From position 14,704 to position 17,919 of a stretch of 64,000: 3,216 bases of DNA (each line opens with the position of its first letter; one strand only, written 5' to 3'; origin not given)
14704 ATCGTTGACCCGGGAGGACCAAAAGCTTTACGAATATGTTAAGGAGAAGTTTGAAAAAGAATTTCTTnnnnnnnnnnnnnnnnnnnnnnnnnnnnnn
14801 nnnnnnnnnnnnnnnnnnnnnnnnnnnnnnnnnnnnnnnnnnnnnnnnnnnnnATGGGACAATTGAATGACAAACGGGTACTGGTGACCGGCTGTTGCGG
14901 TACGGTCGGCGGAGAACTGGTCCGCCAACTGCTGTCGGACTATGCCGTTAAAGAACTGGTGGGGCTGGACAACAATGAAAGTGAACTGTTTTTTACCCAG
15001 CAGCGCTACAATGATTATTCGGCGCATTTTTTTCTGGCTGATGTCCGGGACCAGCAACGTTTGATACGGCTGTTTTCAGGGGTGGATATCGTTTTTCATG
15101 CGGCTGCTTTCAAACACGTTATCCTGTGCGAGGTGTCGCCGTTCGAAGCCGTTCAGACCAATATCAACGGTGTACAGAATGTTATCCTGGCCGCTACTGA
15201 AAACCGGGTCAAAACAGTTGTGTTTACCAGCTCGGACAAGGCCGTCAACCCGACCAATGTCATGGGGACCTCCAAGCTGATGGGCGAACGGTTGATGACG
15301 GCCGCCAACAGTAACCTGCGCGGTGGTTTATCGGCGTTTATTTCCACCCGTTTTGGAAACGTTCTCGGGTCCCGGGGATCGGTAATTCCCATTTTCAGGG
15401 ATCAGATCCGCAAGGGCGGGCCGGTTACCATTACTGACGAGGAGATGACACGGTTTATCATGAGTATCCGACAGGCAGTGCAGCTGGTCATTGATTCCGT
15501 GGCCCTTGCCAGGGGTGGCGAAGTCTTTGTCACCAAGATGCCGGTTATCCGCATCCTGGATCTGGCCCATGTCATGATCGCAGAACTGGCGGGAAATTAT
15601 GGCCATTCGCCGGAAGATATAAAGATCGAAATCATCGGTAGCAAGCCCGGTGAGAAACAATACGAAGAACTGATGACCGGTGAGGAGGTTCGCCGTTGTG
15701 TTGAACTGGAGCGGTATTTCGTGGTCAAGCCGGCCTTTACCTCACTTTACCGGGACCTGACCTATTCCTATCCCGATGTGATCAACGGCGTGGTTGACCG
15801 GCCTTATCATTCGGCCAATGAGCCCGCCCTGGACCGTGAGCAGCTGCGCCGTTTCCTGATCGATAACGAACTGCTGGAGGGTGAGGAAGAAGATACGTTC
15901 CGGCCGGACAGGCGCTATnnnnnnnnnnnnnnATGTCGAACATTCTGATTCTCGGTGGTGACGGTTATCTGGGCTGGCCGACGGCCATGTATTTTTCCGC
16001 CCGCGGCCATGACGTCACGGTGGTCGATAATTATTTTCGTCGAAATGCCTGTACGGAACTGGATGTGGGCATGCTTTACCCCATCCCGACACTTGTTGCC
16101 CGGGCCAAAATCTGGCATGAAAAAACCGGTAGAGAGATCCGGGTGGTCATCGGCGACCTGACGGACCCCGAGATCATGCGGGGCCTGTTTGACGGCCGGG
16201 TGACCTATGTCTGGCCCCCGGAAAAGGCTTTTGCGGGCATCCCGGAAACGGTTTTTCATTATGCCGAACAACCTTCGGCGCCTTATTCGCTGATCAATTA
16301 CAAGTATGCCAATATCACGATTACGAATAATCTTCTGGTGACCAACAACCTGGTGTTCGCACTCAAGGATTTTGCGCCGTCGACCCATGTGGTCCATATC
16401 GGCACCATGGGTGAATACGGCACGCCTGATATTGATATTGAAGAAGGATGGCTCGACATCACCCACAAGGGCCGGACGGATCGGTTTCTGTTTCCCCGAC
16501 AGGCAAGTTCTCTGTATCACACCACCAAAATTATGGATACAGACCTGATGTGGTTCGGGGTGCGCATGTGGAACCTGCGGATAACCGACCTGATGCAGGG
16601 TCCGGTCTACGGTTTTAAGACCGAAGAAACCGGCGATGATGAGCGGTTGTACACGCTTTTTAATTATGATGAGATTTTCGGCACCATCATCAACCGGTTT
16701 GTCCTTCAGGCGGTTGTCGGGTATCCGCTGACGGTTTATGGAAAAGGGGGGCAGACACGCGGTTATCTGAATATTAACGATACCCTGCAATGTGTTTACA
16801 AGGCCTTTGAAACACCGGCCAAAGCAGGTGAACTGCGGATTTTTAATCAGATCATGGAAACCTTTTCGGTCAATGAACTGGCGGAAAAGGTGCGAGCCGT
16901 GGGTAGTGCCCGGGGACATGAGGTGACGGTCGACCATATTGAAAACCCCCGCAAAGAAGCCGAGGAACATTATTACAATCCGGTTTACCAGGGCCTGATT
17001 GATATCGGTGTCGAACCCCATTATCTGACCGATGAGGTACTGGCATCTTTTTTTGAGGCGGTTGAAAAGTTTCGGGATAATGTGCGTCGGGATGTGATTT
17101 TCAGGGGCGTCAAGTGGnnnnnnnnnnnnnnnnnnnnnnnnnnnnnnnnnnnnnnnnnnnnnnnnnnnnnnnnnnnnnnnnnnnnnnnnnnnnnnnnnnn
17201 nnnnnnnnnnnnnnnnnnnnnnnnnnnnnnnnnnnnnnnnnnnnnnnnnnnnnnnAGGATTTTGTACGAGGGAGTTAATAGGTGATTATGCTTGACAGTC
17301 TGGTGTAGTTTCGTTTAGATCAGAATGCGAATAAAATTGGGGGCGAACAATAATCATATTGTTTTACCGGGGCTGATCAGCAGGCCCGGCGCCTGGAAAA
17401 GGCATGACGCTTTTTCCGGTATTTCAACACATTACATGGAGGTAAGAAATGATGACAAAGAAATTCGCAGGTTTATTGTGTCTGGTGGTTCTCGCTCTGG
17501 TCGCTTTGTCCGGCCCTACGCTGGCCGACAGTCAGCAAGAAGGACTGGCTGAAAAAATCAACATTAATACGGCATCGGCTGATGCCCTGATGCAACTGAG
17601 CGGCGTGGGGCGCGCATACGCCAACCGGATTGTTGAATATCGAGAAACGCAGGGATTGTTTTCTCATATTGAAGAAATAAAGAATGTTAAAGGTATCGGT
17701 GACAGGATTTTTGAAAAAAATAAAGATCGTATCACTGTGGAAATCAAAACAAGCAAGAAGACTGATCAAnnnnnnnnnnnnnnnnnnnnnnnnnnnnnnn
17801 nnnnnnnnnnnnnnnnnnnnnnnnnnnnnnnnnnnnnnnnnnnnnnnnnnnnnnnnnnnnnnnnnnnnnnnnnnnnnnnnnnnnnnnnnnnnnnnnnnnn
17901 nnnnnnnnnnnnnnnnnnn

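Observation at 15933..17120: SQD1/SqdB-type UDP-sulfoquinovose synthase in a polysaccharide context, not a sulfolipid context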

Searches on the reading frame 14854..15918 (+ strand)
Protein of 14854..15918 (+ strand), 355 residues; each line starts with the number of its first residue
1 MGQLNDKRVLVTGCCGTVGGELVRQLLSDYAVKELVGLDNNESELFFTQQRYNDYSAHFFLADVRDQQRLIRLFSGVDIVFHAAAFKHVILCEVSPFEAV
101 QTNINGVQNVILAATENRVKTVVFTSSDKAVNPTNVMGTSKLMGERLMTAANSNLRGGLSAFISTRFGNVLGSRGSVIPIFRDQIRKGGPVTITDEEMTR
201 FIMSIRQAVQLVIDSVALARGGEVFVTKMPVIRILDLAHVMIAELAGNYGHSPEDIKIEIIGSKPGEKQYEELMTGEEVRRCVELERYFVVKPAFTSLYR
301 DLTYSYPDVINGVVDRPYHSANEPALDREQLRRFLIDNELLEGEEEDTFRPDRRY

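Call 4: search_protein_families(library=pfam, proteins=[window:14854-15918:+])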
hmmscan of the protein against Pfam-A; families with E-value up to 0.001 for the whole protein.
window:14854-15918:+ (355 aa): 9 families
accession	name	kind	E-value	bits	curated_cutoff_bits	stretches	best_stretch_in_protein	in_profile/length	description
PF02719.21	Polysacc_synt_2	-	1.3e-96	323.7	20.2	1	9-292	1-292/293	Polysaccharide biosynthesis protein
PF01370.27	Epimerase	-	6.1e-22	78.6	20.9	1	9-198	1-207/240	NAD dependent epimerase/dehydratase family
PF01073.25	3Beta_HSD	-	4.2e-17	62.5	22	1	10-134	1-123/280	3-beta hydroxysteroid dehydrogenase/isomerase family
PF16363.11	GDP_Man_Dehyd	-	8.9e-12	45.5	27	1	10-128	1-130/332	GDP-mannose 4,6 dehydratase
PF04321.23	RmlD_sub_bind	-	1e-10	41.7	27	1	8-153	2-141/287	RmlD substrate binding domain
PF13460.12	NAD_binding_10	-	2.1e-06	28.2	27.2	1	15-132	3-103/184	NAD(P)H-binding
PF07993.18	NAD_binding_4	-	4.7e-06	26.4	20.1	1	68-136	80-145/258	Male sterility protein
PF05368.20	NmrA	-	1.5e-05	25.2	27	1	6-134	2-114/298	NmrA-like family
PF00106.31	adh_short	-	1.5e-05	25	26.6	1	7-137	1-146/195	short chain dehydrogenase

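Call 5: search_protein_families(library=ncbifam, proteins=[window:14854-15918:+])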
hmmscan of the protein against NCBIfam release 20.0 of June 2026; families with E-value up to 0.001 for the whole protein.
window:14854-15918:+ (355 aa): 26 families (the best 25 are shown)
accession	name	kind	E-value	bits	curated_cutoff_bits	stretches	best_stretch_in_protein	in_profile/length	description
TIGR03589.1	PseB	equivalog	5.7e-83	278.5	407.75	1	4-324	2-312/324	UDP-N-acetylglucosamine 4,6-dehydratase (inverting)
TIGR04130.1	FnlA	equivalog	2e-69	234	730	1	4-337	2-327/337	UDP-N-acetylglucosamine 4,6-dehydratase/5-epimerase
TIGR03466.1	HpnA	hypoth_equivalog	8.4e-15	54.5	367.65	1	8-132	2-118/327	hopanoid-associated sugar epimerase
TIGR04180.1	EDH_00030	hypoth_equivalog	1.2e-14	54.2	475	1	9-128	1-122/297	NAD-dependent 4,6-dehydratase LegB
TIGR01179.1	galE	equivalog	2e-13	49.9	262.3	1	8-173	1-179/332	UDP-glucose 4-epimerase GalE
NF041293.1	G6PDh_Azf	equivalog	3.6e-12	46.2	400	1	6-133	2-121/252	NAD-dependent glucose-6-phosphate dehydrogenase Azf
TIGR01214.1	rmlD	equivalog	4.3e-11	42.4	224.05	1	8-154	1-141/285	dTDP-4-dehydrorhamnose reductase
TIGR02622.1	CDP_4_6_dhtase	equivalog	8.2e-11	41.6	278.45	1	5-132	3-134/352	CDP-glucose 4,6-dehydratase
NF007956.0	PRK10675.1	subfamily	1.5e-09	37.5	394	1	8-128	2-125/338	UDP-glucose 4-epimerase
NF042423.1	oxyalk_red_Shew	equivalog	2.7e-09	36.5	580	1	7-127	9-118/331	2-alkyl-3-oxoalkanoate reductase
NF052578.1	StrlDmthSdmBMthl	equivalog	1e-08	35.3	600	1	9-135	3-120/328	sterol demethylase protein SdmB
NF004520.0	PRK05865.1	equivalog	1.5e-08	33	1509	1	8-141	2-106/854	sugar epimerase family protein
TIGR01181.1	dTDP_gluc_dehyt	equivalog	2.1e-08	33.7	365.1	1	8-124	1-120/321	dTDP-glucose 4,6-dehydratase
NF042422.1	oxyalk_red_OleD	equivalog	7.8e-07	28.8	580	1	8-129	2-112/329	2-alkyl-3-oxoalkanoate reductase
NF047837.1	UDPAcbARedWbcJ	equivalog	2.8e-06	26.5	500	1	66-234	36-202/372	UDP-2-acetamido-2,6-beta-L-arabino-hexul-4-ose reductase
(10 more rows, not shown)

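Call 54: search_solved_structures(query=window:14854-15918:+, show_alignments=2, max_evalue=1e-20)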
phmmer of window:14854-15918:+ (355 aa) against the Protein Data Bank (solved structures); distinct sequences matched with E-value up to 1e-20: 11.
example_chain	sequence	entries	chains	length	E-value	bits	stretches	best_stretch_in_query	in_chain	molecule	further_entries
6bwc_A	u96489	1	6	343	1.4e-81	277.6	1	5-345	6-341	Polysaccharide biosynthesis protein CapD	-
3vvb_A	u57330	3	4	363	1.1e-64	222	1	4-347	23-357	CapE | Capsular polysaccharide synthesis enzyme Cap8E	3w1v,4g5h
3vvc_A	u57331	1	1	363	4e-64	220.2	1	4-347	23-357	Capsular polysaccharide synthesis enzyme Cap8E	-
4j2o_A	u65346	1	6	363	8.5e-64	219.1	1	4-338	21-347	UDP-N-acetylglucosamine 4,6-dehydratase/5-epimerase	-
2gn4_A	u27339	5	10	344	7.2e-57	196.3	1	3-296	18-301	UDP-GlcNAc C6 dehydratase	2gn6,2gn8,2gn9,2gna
5bjw_A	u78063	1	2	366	7.3e-51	176.6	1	4-292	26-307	WlaL protein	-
5bju_A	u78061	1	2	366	1.9e-50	175.2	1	4-292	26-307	WlaL protein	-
5bjx_A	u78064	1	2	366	5.1e-50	173.8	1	4-292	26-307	WlaL protein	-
5bjy_A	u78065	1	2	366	1.3e-49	172.5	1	4-292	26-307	WlaL protein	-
5bjv_A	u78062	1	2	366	6.6e-49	170.2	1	4-292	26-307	WlaL protein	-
4tqg_A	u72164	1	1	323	3.8e-34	121.7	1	3-306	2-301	Putative dTDP-d-glucose 4 6-dehydratase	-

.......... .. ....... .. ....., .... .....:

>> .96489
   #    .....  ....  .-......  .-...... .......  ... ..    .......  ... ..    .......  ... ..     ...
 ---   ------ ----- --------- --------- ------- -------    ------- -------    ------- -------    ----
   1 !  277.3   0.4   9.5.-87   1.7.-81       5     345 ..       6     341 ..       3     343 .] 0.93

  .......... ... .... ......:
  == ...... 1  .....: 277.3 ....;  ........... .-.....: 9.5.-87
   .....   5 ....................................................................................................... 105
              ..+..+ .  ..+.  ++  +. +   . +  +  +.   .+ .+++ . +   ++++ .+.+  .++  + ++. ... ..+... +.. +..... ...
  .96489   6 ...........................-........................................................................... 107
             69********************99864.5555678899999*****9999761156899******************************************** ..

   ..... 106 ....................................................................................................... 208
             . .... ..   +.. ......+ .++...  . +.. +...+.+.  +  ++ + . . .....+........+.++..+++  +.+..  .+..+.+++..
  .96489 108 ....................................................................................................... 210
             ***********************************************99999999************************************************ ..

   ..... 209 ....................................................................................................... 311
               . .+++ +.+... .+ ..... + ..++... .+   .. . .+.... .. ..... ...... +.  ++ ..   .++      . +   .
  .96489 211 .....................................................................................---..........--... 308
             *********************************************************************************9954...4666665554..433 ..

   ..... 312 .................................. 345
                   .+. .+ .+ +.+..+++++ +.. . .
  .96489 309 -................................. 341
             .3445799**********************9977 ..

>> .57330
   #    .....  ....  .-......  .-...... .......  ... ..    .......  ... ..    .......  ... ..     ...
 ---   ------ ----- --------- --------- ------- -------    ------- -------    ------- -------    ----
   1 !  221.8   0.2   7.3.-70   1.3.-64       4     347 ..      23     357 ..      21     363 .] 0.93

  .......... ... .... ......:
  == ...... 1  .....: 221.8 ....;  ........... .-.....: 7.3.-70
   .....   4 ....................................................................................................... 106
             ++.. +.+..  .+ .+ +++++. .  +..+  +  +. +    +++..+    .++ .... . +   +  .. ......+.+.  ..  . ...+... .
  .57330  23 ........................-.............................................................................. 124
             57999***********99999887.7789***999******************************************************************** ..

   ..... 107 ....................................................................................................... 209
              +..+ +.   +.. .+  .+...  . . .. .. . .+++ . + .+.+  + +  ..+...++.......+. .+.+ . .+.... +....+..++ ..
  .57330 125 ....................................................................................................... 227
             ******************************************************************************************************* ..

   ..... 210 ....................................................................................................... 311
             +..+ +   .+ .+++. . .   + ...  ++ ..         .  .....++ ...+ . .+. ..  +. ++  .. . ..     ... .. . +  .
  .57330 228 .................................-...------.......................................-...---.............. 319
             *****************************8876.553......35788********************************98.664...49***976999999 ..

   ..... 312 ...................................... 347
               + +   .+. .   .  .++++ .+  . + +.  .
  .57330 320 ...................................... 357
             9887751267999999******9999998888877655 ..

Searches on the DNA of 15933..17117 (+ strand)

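Call 67: search_dna_similar(query=L064:8907-11182:+, collection=ecoli_genomes, mode=distant, max_rows=10)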
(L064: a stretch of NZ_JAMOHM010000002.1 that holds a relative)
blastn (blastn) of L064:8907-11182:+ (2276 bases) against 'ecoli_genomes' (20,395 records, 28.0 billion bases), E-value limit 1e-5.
No match.

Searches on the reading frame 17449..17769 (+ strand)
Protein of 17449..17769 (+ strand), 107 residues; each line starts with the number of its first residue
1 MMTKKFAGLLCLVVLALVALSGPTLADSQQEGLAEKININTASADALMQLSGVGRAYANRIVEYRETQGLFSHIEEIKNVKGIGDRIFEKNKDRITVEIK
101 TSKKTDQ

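Call 4: search_protein_families(library=pfam, proteins=[window:17449-17769:+])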
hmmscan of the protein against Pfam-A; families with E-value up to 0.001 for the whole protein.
window:17449-17769:+ (107 aa): 7 families
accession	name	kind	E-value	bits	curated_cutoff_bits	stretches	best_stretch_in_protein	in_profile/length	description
PF12836.13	HHH_3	-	3e-23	82.1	27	1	35-96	4-65/65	Helix-hairpin-helix motif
PF00633.29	HHH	-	5.6e-08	32.7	24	1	37-64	3-30/30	Helix-hairpin-helix motif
PF14520.12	HHH_5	-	1.4e-05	25.9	27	0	46-88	3-48/57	Helix-hairpin-helix domain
PF03934.19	T2SSK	-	4.5e-05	24.2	24.2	1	37-97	1-62/63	Type II secretion system (T2SS), protein K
PF14716.13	HHH_8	-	0.00036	21.3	30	0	40-68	43-71/73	Helix-hairpin-helix domain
PF06514.17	PsbU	-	0.00041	20.7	24.5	1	28-100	5-77/93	Photosystem II 12 kDa extrinsic protein (PsbU)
PF12826.13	HHH_2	-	0.00082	19.9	27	0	38-68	28-58/64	Helix-hairpin-helix motif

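Call 5: search_protein_families(library=ncbifam, proteins=[window:17449-17769:+])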
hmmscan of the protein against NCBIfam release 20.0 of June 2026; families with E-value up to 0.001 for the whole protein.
window:17449-17769:+ (107 aa): 2 families
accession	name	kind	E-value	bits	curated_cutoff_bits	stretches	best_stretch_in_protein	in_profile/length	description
TIGR00426.1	TIGR00426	subfamily_domain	1.2e-21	76.5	53.1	1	35-97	6-69/69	competence protein ComEA helix-hairpin-helix repeat region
TIGR01259.1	comE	subfamily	2.6e-20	72.6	152.35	1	30-97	53-120/120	comEA protein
